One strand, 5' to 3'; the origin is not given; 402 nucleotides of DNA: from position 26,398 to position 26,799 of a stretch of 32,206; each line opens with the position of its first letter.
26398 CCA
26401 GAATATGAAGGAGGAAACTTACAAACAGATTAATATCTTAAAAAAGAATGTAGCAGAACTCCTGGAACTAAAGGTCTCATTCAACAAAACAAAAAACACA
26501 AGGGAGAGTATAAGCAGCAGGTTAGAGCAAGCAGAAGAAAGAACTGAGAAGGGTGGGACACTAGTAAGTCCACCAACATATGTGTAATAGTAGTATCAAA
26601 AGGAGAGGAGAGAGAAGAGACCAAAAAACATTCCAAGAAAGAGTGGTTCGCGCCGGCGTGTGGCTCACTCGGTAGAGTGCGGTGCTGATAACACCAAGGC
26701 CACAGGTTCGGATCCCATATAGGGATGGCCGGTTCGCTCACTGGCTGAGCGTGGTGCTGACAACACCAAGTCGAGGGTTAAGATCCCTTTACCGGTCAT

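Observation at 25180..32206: Nested retrotransposition stack gives a relative insertion chronology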

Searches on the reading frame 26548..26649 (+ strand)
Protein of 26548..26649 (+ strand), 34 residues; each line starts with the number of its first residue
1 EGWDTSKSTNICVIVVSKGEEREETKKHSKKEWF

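Call 25: search_protein_families(library=pfam, proteins=[window:26548-26649:+], max_evalue=0.01)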
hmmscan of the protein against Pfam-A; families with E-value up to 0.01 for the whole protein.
seq(34 aa): 0 families
